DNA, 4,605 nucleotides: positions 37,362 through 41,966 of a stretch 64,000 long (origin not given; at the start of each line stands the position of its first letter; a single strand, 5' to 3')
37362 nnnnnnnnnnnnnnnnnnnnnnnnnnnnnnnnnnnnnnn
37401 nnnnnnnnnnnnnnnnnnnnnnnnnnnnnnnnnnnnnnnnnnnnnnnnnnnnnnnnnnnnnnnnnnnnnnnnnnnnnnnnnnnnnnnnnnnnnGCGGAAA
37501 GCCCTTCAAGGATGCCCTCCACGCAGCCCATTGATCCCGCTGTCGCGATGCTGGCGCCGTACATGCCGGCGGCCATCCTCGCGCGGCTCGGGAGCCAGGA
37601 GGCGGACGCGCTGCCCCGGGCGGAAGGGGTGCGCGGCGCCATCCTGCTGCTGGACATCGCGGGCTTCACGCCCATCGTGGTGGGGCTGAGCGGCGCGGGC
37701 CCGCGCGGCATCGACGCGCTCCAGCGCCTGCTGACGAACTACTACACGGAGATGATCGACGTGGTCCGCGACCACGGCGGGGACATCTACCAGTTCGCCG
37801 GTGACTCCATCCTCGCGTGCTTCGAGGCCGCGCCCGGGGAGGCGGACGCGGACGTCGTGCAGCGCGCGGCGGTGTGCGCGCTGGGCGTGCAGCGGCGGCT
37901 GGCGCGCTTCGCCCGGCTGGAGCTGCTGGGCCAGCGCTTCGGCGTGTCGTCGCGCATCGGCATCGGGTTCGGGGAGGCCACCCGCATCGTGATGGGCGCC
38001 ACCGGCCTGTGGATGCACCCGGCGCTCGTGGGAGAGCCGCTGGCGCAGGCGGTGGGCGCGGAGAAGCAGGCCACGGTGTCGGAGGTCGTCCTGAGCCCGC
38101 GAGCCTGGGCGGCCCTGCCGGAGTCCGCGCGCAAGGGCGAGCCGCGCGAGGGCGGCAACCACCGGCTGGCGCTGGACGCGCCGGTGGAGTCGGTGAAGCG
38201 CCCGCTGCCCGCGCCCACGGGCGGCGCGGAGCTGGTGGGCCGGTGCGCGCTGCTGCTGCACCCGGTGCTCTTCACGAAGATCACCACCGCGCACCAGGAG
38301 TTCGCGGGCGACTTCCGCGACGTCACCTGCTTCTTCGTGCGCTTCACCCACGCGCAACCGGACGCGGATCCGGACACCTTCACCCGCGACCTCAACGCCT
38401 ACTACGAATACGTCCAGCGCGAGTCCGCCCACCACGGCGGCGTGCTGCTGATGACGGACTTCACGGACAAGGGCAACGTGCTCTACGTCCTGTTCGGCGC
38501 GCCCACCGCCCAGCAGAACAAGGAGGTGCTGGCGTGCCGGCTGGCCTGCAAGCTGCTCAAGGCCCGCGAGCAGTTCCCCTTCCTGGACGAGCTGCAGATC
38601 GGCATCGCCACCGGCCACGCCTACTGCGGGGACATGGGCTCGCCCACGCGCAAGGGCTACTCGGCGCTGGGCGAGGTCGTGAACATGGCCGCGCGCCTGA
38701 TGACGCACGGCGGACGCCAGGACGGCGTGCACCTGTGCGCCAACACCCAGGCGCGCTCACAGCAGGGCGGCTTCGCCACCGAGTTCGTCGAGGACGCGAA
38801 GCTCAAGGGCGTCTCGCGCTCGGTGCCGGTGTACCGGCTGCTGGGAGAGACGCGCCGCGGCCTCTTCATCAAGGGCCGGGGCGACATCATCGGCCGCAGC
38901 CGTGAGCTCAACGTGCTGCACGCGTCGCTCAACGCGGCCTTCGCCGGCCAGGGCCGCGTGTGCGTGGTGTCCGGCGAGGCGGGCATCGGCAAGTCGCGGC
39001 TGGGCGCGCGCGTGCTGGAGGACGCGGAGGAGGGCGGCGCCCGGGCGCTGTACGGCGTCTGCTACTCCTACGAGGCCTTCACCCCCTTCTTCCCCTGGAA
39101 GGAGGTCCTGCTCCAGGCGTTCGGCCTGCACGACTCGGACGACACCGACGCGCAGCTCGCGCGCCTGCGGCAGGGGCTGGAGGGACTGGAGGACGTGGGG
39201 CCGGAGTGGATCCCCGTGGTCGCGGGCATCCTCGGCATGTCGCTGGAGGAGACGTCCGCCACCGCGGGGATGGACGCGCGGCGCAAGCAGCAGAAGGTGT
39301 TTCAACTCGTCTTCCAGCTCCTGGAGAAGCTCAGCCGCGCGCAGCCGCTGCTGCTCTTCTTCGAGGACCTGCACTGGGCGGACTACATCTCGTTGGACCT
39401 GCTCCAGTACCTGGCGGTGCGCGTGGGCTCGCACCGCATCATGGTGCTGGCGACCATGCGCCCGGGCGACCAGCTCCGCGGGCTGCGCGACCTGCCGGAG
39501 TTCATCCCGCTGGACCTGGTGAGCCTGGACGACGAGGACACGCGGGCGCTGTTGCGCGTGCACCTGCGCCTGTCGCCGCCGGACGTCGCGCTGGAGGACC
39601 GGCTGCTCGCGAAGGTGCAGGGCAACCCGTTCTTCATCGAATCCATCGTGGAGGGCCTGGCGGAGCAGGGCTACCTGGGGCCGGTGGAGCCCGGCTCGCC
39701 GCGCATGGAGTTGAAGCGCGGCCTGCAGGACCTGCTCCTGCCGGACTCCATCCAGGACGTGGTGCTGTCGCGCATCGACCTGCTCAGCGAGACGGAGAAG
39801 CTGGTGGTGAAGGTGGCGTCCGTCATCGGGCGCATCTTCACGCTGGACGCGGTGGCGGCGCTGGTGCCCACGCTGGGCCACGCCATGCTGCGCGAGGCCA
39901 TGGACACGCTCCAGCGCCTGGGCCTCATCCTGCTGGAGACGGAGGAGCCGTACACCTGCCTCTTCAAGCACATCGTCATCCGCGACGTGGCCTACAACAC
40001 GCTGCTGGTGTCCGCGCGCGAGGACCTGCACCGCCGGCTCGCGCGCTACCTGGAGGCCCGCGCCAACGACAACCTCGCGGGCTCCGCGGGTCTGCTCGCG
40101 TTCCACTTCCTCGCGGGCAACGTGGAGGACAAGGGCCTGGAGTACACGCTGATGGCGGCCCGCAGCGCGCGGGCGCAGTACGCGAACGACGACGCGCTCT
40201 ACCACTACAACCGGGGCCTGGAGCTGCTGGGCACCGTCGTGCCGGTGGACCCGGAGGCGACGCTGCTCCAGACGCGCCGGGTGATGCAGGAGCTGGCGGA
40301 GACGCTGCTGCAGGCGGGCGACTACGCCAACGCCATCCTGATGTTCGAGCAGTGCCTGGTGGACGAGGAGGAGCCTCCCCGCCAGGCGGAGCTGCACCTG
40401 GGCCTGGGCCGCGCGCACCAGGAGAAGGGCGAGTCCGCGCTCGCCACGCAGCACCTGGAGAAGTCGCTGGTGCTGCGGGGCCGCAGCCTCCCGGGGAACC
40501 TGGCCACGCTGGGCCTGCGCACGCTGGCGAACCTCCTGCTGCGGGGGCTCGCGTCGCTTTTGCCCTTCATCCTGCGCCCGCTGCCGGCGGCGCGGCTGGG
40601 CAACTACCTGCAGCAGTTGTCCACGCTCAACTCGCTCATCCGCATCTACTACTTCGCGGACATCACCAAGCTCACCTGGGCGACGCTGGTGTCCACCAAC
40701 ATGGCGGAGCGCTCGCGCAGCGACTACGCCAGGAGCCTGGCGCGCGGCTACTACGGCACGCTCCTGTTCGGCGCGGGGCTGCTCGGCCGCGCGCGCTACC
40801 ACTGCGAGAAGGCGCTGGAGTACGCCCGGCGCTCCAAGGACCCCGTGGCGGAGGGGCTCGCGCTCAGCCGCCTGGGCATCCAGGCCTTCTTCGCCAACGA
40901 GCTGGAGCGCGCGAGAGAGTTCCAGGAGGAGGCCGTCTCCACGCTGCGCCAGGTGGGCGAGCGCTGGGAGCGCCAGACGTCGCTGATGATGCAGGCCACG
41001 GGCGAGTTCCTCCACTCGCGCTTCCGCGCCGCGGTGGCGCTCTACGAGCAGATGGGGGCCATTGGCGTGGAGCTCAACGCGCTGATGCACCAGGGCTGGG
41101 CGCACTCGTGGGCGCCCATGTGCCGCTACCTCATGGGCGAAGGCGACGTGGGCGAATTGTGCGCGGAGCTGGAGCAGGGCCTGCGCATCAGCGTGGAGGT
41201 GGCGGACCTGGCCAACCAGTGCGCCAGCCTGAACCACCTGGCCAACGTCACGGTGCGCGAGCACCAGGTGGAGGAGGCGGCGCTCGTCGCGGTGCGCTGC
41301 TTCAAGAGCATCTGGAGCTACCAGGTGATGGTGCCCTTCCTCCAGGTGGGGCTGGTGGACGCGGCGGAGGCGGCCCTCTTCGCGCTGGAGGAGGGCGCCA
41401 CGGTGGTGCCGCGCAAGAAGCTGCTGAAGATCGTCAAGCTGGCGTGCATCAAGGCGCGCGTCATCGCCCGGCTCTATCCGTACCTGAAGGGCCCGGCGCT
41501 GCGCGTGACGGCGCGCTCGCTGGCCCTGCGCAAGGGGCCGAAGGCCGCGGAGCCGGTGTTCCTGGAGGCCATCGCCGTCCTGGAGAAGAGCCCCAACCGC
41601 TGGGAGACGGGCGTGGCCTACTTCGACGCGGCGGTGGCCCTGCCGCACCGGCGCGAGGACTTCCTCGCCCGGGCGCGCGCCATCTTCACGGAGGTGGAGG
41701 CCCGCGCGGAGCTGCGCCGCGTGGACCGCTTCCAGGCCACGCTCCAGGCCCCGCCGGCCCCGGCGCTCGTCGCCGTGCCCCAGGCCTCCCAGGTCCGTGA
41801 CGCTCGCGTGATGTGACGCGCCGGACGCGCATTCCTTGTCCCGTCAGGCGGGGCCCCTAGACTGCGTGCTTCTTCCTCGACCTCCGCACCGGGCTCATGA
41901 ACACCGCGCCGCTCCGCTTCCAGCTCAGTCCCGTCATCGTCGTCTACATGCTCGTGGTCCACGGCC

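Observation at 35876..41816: Candidate nucleotide-second-messenger module: SLOG/LOG-like protein, 4-TM protein and a double-cyclase STAND-TPR protein in one operon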

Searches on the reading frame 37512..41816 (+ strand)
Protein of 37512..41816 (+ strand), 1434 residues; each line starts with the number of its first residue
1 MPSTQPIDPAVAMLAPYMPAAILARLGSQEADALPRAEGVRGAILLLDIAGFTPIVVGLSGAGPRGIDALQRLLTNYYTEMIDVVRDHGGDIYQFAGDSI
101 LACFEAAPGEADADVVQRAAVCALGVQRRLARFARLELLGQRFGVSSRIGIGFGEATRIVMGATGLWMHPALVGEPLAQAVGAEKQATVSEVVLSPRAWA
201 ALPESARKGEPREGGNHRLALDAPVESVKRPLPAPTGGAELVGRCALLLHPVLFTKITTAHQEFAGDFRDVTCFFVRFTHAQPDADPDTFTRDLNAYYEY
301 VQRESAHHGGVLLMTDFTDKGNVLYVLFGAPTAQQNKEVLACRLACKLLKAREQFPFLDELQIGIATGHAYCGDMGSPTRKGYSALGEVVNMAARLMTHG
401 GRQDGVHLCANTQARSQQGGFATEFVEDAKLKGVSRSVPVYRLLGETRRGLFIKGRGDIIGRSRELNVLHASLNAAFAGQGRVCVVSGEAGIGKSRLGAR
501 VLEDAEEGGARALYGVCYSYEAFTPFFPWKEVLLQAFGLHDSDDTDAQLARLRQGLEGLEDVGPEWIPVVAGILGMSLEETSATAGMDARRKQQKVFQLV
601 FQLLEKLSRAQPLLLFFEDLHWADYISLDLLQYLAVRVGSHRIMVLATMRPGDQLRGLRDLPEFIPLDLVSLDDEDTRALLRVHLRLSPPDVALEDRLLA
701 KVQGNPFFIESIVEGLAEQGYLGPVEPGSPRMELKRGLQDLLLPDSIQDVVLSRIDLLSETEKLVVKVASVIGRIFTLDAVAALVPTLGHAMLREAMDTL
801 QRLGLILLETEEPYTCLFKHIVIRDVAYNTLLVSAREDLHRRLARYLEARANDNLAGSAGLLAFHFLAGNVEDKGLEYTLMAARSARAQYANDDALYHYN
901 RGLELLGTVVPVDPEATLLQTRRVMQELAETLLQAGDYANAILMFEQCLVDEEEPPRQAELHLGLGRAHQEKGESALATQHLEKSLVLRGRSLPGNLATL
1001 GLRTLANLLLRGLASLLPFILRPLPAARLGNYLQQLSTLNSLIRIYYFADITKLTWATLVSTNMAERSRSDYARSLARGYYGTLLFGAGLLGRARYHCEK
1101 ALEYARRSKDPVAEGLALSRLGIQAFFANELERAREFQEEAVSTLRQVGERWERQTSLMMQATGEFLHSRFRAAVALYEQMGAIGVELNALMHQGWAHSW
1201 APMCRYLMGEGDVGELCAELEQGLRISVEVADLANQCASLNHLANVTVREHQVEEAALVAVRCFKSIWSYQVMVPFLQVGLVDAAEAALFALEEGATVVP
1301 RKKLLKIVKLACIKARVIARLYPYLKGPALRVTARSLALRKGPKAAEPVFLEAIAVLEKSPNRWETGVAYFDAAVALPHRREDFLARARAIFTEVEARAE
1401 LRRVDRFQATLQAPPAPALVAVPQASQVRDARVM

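Call 4: search_protein_families(library=pfam, proteins=[window:37512-41816:+], max_evalue=0.01)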
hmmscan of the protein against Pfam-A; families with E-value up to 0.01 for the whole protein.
window:37512-41816:+ (1434 aa): 12 families
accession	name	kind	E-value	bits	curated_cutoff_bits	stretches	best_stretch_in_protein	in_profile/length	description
PF13191.12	AAA_16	-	1.1e-24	88.3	32.6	1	460-645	3-166/167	AAA ATPase domain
PF00211.25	Guanylate_cyc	-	3.5e-12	46.7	21.9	1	271-438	9-176/183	Adenylate and Guanylate cyclase catalytic domain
PF13424.12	TPR_12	-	3.1e-06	27.7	30.1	1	1080-1146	8-76/77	Tetratricopeptide repeat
PF07719.23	TPR_2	-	0.00021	21.6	27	0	925-949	4-28/34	Tetratricopeptide repeat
PF00515.34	TPR_1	-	0.00042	20.5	27.8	0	928-949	7-28/34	Tetratricopeptide repeat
PF13176.12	TPR_7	-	0.0005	20.4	27.9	0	927-953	4-29/36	Tetratricopeptide repeat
PF13181.12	TPR_8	-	0.0016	18.9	25.7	0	924-949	3-28/34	Tetratricopeptide repeat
PF13432.12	TPR_16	-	0.0017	19.2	32.7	1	928-984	3-56/65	Tetratricopeptide repeat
PF13401.12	AAA_22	-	0.0028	18.4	27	0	481-558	5-81/130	AAA domain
PF05729.18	NACHT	-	0.0045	17.3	26.7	0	482-512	1-31/167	NACHT domain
PF13374.12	TPR_10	-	0.0065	16.9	27.5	0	924-949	4-29/42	Tetratricopeptide repeat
PF14559.12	TPR_19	-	0.0082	16.9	25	1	932-983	1-49/68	Tetratricopeptide repeat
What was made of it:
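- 37512..41816 (+): 1434-aa nucleotidyl cyclase of the soluble-adenylyl-cyclase type: C1, C2, STAND (AAA_16) ATPase, then TPRs. Pfam (call 4).
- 38889..39446 (+): STAND/AAA_16 nucleotide-binding domain. Walker A is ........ (residues 488-495) and Walker B is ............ (613-624). Pfam AAA_16, E=1.1e-24 (call 4).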

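Call 5: search_protein_families(library=padloc, proteins=[window:37512-41816:+], max_evalue=0.01)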
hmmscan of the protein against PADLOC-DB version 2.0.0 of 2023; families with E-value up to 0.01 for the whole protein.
window:37512-41816:+ (1434 aa): 5 families
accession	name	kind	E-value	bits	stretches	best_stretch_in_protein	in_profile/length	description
PDLC00734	PycC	-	4e-11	40.6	2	346-396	272-320/374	Pycsar cyclase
PDLC02366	PycC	-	4e-10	37.2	1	48-208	284-439/486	-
PDLC02367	PycC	-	2.5e-06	25.1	1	73-163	69-154/226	-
PDLC00765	PycC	-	3.4e-06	24.4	1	43-206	259-416/477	Pycsar cyclase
PDLC00762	PycC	-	0.0012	15.7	0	359-418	151-208/508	Pycsar cyclase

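Call 11: search_protein_families(library=ncbifam, proteins=[window:37512-41816:+], max_evalue=0.01)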
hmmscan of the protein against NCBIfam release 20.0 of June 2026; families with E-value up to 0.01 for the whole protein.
window:37512-41816:+ (1434 aa): 3 families
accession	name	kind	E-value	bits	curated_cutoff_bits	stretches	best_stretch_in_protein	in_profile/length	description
TIGR03903.1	TOMM_kin_cyc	equivalog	5.8e-66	223.2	705.75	1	258-906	275-921/1267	TOMM system kinase/cyclase fusion protein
NF052415.1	T3SS_chap_SctY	equivalog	3.4e-06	27.5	70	1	920-984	38-102/106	type III secretion apparatus assembly chaperone SctY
NF053720.1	NsdA_fam_reg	subfamily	0.00011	21.8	75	1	1077-1163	201-289/432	NsdA family TPR-like regulatory protein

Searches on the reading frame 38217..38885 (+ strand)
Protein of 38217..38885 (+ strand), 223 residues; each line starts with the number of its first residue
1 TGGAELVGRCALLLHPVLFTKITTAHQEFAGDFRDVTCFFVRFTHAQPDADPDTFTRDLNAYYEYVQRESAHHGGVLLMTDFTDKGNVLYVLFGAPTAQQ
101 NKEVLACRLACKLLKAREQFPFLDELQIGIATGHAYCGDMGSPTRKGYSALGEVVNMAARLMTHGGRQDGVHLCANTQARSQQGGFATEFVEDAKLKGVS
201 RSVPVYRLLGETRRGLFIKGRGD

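Call 33: search_solved_structures(query=window:38217-38885:+, max_evalue=0.01, show_alignments=2)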
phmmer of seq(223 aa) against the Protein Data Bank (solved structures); distinct sequences matched with E-value up to 0.01: 16.
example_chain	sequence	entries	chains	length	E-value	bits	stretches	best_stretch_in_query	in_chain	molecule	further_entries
4cm2_A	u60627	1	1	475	2.4e-12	50.1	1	27-214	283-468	ADENYLATE CYCLASE TYPE 10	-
4clf_A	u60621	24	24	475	4.2e-12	49.3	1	27-214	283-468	ADENYLATE CYCLASE TYPE 10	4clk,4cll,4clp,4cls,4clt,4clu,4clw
4oya_A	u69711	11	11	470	4.7e-12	49.2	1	27-213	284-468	Adenylate cyclase type 10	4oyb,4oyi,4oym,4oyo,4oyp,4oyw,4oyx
4cm0_A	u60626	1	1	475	7.7e-12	48.5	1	27-214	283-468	SOLUBLE ADENYLYL CYCLASE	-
2w01_A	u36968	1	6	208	1.3e-11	47.7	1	30-164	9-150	ADENYLATE CYCLASE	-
6fht_A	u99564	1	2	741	2.3e-10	43.6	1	29-164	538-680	Bacteriophytochrome,Adenylate cyclase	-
3r5g_A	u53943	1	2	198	5.8e-08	35.8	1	37-214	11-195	CyaB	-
9bcv_A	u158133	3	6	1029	5.5e-06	29.3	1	108-212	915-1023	Atrial natriuretic peptide receptor 1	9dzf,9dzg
9dzh_A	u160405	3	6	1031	5.5e-06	29.3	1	108-212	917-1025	Atrial natriuretic peptide receptor 1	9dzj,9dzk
9bcl_A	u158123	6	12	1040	5.6e-06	29.3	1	108-212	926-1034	Atrial natriuretic peptide receptor 1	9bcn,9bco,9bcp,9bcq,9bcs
5x4t_A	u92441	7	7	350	8.5e-06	28.7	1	127-214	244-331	Photoactivated adenylyl cyclase | Family 3 adenylate cyclase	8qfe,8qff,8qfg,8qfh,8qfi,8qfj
9f1z_A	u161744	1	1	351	8.6e-06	28.7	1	127-214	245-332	Family 3 adenylate cyclase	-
5x4u_A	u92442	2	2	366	9.4e-06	28.6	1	127-214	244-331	Photoactivated adenylyl cyclase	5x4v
4yus_A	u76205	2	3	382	1e-05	28.4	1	127-214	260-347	Family 3 adenylate cyclase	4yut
9f1w_A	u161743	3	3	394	1.1e-05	28.4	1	127-214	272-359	Family 3 adenylate cyclase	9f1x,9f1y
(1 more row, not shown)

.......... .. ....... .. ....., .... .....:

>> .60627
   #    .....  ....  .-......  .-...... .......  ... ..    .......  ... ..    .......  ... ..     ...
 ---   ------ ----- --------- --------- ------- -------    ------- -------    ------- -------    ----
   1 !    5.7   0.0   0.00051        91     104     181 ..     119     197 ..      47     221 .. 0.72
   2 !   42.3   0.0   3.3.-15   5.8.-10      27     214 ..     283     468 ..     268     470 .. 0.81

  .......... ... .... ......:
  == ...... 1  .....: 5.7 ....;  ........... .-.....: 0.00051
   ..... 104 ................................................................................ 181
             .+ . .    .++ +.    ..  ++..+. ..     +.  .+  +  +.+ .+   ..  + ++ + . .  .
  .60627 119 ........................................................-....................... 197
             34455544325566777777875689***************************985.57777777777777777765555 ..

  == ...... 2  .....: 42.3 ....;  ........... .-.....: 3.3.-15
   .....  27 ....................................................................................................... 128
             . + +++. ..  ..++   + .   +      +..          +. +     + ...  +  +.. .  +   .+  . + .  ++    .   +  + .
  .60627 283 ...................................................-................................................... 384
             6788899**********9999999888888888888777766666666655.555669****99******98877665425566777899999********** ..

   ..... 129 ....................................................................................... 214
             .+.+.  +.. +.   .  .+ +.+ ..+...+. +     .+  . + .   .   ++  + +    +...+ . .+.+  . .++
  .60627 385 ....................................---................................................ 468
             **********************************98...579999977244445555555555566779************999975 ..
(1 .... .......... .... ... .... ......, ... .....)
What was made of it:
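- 38274..38861 (+): Cyclase domain C2 (residues 255-450). It supplies Asn and Arg (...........) and a sAC-like TDKG loop. The base-recognising Lys334 of sAC is Met here. Best PDB hit is human sAC residues 283-468, E=2e-12 (call 33).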
